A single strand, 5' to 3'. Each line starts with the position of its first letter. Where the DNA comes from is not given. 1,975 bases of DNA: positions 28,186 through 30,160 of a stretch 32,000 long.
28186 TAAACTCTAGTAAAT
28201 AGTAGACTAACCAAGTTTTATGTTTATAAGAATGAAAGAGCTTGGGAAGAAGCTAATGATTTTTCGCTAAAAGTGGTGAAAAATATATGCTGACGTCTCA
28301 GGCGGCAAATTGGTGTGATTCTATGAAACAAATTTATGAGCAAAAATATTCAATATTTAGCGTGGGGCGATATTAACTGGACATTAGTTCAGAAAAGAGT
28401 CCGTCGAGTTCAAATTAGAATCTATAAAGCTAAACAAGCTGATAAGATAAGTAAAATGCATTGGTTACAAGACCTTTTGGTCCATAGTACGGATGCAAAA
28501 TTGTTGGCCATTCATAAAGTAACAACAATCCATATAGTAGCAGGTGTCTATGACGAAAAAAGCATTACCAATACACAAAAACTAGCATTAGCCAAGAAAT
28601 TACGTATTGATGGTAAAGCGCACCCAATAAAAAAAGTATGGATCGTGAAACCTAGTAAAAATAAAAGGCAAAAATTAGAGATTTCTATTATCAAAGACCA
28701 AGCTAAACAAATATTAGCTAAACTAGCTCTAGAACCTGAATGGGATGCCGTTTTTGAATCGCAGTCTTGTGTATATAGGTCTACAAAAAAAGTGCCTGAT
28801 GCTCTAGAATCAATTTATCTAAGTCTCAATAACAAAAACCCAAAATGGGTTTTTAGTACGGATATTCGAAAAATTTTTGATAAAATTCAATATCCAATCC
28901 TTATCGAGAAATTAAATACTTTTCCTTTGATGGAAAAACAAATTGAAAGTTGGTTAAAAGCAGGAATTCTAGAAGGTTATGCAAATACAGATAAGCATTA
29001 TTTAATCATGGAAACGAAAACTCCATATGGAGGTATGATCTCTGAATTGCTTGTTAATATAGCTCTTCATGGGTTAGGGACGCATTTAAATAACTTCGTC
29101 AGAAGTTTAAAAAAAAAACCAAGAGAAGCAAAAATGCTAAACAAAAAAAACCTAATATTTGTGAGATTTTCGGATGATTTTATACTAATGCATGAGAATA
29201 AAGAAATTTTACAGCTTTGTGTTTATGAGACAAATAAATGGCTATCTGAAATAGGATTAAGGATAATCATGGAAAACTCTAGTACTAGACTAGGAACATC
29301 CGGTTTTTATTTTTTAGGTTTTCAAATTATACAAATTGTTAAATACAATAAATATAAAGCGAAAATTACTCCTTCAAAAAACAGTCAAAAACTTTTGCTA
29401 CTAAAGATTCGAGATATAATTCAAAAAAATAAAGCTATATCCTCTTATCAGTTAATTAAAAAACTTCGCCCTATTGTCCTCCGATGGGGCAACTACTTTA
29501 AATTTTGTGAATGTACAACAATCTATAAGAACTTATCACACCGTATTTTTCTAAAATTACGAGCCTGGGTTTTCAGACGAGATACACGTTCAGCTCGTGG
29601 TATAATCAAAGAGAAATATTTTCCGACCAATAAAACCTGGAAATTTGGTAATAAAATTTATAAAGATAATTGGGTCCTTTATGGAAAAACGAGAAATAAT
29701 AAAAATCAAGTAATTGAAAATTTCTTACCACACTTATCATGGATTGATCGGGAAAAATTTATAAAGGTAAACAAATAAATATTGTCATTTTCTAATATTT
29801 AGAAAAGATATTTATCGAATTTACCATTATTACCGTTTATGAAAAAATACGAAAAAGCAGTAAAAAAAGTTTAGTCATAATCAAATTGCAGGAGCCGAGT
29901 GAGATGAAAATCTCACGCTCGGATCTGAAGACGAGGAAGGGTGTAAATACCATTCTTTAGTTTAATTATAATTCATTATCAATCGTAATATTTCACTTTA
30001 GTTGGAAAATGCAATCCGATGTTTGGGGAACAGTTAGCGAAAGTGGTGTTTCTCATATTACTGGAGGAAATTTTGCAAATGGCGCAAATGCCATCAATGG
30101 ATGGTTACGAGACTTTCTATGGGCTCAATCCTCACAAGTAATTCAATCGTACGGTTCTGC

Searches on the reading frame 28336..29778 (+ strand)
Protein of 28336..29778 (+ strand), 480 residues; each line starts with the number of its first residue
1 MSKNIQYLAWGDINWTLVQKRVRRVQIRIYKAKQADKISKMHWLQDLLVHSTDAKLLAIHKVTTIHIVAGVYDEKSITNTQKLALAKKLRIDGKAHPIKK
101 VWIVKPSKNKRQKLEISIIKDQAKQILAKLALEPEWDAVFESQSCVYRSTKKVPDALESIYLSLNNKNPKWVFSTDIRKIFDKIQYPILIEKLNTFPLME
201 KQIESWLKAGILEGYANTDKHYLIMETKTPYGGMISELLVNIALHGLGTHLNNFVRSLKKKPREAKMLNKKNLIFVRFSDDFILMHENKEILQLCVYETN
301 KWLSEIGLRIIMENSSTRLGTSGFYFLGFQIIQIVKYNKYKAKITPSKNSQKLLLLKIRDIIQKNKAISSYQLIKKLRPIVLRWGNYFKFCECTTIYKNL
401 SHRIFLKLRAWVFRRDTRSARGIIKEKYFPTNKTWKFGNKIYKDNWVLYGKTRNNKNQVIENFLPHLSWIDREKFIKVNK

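Call 8: find_homologous_proteins(query=window:28336-29778:+)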
Query window:28336-29778:+ (480 aa): 5097 proteins with E <= 0.001 among 8000 candidates; the best 120 are listed.
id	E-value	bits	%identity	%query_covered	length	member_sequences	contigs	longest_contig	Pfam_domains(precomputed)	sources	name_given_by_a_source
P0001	0.0e+0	1034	97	100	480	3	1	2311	PF00078.33,PF13655.12,PF08388.17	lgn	-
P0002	2.8e-237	806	76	100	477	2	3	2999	PF00078.33,PF13655.12,PF08388.17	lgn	-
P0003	4.3e-202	690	68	99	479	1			PF00078.33,PF13655.12,PF08388.17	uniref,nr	uniref:Reverse transcriptase domain-containing protein n=1 Tax=Bryopsis sp. HV04063 TaxID=1979421 Re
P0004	6.6e-201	686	67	99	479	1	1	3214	PF00078.33,PF13655.12,PF08388.17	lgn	-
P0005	4.5e-198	677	63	100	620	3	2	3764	PF00078.33,PF01844.30,PF13655.12,PF08388.17,PF14279.13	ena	-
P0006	2.9e-196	671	63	100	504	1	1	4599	PF00078.33,PF13655.12,PF08388.17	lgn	-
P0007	7.7e-174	597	67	88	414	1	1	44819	PF00078.33,PF13655.12,PF08388.17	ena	-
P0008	8.5e-166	571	53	100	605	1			PF00078.33,PF01844.30,PF13655.12,PF08388.17,PF14279.13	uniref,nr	uniref:Reverse transcriptase domain-containing protein n=1 Tax=Pseudobryopsis hainanensis TaxID=2320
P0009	6.2e-163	561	54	100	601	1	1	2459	PF00078.33,PF01844.30,PF13655.12,PF08388.17,PF14279.13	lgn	-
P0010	1.3e-162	560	53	99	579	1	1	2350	PF00078.33,PF01844.30,PF13655.12,PF08388.17,PF14279.13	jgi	-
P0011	1.4e-160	553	51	100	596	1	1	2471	PF00078.33,PF01844.30,PF13655.12,PF08388.17,PF14279.13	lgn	-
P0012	3.1e-158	546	52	99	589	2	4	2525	PF00078.33,PF01844.30,PF13655.12,PF08388.17,PF14279.13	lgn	-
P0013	4.3e-158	545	53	96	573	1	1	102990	PF00078.33,PF01844.30,PF13655.12,PF08388.17,PF14279.13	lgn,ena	-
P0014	9.6e-158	544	51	98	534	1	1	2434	PF00078.33,PF13655.12,PF08388.17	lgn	-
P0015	2.5e-157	543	51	99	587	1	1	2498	PF00078.33,PF01844.30,PF13655.12,PF08388.17,PF14279.13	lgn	-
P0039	1.7e-153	530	52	100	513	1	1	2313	PF00078.33,PF13655.12,PF08388.17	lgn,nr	nr:group II intron reverse transcriptase/maturase [Eudorina cylindrica]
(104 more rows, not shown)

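Call 9: search_protein_families(library=pfam, proteins=[window:28336-29778:+])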
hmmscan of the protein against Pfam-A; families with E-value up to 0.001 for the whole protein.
window:28336-29778:+ (480 aa): 3 families
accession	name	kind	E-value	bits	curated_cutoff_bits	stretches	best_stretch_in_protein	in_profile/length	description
PF00078.32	RVT_1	-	5.5e-23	82.2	29.6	1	105-331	3-205/205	Reverse transcriptase (RNA-dependent DNA polymerase)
PF13655.11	RVT_N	-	6e-18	65.4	28.1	1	10-89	1-83/83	N-terminal domain of reverse transcriptase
PF08388.16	GIIM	-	1.3e-13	51.2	23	1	354-429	4-80/80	Group II intron, maturase-specific domain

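Call 15: find_encoding_contigs(protein=P0007, flank=10000, max_places=3)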
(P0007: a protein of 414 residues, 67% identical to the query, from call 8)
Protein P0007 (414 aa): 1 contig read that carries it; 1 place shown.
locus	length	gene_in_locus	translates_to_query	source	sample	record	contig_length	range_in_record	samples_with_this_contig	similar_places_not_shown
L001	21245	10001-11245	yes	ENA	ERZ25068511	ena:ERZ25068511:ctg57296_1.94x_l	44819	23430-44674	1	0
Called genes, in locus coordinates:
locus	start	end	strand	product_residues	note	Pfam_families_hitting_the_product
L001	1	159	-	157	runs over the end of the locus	PF00252:Ribosomal_L16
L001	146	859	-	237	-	PF05316:VAR1 (weak), PF00189:Ribosomal_S3_C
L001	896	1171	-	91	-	PF00203:Ribosomal_S19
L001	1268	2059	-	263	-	PF00181:Ribosomal_L2_N, PF03947:Ribosomal_L2_C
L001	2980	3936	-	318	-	PF16639:Apocytochr_F_N, PF01333:Apocytochr_F_C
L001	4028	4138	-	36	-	PF00796:PSI_8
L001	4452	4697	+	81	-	PF12797:Fer4_2 (faint), PF13237:Fer4_10 (weak), PF00037:Fer4 (weak), PF12837:Fer4_6 (weak), PF14697:Fer4_21, PF12838:Fer4_7, PF13187:Fer4_9 (weak), PF00037:Fer4 (weak), +5 more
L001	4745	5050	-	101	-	-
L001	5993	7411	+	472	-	PF00148:Oxidored_nitro, PF08369:PCP_red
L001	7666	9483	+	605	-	PF00223:PsaA_PsaB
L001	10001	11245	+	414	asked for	PF13655:RVT_N, PF00078:RVT_1, PF08388:GIIM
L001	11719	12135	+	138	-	PF00223:PsaA_PsaB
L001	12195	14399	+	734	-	PF00223:PsaA_PsaB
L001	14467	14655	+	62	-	PF01737:Ycf9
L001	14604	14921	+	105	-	-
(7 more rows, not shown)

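Call 16: find_encoding_contigs(protein=P0002, flank=5000, max_places=3)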
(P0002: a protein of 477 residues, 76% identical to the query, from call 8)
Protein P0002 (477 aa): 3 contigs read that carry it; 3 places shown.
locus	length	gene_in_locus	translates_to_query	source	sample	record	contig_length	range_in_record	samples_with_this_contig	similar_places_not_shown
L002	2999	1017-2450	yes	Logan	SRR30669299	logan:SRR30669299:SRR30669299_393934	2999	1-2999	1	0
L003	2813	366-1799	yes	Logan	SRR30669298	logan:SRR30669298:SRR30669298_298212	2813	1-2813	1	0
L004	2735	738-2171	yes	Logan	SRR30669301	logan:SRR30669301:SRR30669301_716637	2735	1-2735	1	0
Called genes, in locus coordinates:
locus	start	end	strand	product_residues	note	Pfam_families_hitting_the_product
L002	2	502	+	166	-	?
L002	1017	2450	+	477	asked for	PF13655:RVT_N, PF00078:RVT_1, PF08388:GIIM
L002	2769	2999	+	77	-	?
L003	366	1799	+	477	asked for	PF13655:RVT_N, PF00078:RVT_1, PF08388:GIIM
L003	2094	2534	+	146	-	PF00223:PsaA_PsaB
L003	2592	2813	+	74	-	?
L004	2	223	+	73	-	?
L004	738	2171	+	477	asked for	PF13655:RVT_N, PF00078:RVT_1, PF08388:GIIM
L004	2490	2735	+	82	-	?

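Call 23: find_encoding_contigs(protein=P0004, flank=3000, max_places=1)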
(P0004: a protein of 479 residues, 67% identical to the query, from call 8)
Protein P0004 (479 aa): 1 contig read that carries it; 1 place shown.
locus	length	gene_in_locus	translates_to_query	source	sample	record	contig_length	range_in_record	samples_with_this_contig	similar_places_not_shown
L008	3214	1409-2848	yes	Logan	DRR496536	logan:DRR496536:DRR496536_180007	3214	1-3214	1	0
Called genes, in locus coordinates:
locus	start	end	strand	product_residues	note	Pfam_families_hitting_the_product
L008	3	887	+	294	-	?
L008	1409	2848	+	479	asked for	PF13655:RVT_N, PF00078:RVT_1, PF08388:GIIM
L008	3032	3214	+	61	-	?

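Call 24: find_encoding_contigs(protein=P0005, flank=3000, max_places=1)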
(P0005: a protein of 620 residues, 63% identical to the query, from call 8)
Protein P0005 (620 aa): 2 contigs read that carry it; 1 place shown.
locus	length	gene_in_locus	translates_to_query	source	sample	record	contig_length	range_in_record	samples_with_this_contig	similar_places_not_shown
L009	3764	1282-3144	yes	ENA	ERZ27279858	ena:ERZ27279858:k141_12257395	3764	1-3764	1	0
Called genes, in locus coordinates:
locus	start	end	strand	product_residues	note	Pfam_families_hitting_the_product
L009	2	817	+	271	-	?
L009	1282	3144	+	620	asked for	PF13655:RVT_N, PF00078:RVT_1, PF08388:GIIM, PF01844:HNH, PF14279:HNH_5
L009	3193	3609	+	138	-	PF00223:PsaA_PsaB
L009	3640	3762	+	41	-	?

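Call 25: find_encoding_contigs(protein=P0006, flank=3000, max_places=1)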
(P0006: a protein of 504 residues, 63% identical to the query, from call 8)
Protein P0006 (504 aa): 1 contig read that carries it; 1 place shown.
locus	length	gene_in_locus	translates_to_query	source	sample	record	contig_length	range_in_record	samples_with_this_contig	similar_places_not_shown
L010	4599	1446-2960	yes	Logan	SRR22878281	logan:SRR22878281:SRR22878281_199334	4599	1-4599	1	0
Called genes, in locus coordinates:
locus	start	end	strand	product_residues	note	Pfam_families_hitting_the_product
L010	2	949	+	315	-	?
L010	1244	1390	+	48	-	-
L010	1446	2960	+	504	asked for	PF13655:RVT_N, PF00078:RVT_1, PF08388:GIIM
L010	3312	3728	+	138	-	PF00223:PsaA_PsaB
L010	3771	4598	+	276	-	?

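Call 26: find_encoding_contigs(protein=P0013, flank=3000, max_places=1)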
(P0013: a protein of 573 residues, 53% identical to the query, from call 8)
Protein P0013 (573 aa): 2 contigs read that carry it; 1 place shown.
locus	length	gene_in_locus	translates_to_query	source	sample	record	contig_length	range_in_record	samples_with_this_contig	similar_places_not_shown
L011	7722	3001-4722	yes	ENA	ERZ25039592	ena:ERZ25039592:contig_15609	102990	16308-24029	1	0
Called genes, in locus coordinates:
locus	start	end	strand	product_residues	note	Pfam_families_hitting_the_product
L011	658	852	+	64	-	PF00223:PsaA_PsaB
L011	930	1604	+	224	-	PF00223:PsaA_PsaB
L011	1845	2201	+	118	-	PF00223:PsaA_PsaB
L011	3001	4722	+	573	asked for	PF13655:RVT_N, PF00078:RVT_1, PF08388:GIIM, PF01844:HNH, PF14279:HNH_5 (weak)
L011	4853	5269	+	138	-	PF00223:PsaA_PsaB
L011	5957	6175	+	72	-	PF00223:PsaA_PsaB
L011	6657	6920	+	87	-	PF00223:PsaA_PsaB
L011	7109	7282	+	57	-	PF00223:PsaA_PsaB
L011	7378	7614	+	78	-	PF00223:PsaA_PsaB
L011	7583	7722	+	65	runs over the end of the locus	PF00223:PsaA_PsaB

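Call 38: find_related_loci(query=A2, collection=genome_contigs, flank=1500)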
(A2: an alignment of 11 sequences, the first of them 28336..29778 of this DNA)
Query A2 (480 aa) in genome_contigs; peptide patterns used: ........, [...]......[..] (x = any residue, [..] = any of these).
83 stretches matched a pattern; 2 encode a relative of the query (tblastn E <= 1e-3); 2 distinct loci.
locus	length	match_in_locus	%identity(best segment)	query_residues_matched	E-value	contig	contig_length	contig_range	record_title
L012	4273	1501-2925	43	8-478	4e-123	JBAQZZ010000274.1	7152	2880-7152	MAG: Flavobacteriaceae bacterium isolate MFD03263_ilm_asm_bin21 k127_93770, whole genome shotgun sequence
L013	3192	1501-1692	38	321-391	1e-8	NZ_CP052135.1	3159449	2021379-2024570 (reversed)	Bacillus fonticola strain CS13 chromosome, complete genome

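Call 55: find_encoding_contigs(protein=P0039, flank=3000, max_places=2)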
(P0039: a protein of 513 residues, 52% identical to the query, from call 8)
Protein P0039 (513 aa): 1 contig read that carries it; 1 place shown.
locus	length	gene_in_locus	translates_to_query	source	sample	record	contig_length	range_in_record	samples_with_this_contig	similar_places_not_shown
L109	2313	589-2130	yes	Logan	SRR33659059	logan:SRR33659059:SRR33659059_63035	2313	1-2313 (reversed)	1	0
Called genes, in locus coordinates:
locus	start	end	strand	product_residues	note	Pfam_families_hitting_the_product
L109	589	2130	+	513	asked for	PF13655:RVT_N, PF00078:RVT_1, PF08388:GIIM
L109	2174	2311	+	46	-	?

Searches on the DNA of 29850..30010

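Call 68: search_rna_families(source=window, start=29850, end=30010, threshold=gathering, show_alignments=1)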
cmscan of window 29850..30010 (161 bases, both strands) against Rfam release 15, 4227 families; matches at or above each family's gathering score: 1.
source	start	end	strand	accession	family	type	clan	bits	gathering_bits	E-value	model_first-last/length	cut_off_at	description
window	29890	29989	+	RF00029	Intron_gpII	Intron;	-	54.2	40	1.8e-10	1-77/77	no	Group II catalytic intron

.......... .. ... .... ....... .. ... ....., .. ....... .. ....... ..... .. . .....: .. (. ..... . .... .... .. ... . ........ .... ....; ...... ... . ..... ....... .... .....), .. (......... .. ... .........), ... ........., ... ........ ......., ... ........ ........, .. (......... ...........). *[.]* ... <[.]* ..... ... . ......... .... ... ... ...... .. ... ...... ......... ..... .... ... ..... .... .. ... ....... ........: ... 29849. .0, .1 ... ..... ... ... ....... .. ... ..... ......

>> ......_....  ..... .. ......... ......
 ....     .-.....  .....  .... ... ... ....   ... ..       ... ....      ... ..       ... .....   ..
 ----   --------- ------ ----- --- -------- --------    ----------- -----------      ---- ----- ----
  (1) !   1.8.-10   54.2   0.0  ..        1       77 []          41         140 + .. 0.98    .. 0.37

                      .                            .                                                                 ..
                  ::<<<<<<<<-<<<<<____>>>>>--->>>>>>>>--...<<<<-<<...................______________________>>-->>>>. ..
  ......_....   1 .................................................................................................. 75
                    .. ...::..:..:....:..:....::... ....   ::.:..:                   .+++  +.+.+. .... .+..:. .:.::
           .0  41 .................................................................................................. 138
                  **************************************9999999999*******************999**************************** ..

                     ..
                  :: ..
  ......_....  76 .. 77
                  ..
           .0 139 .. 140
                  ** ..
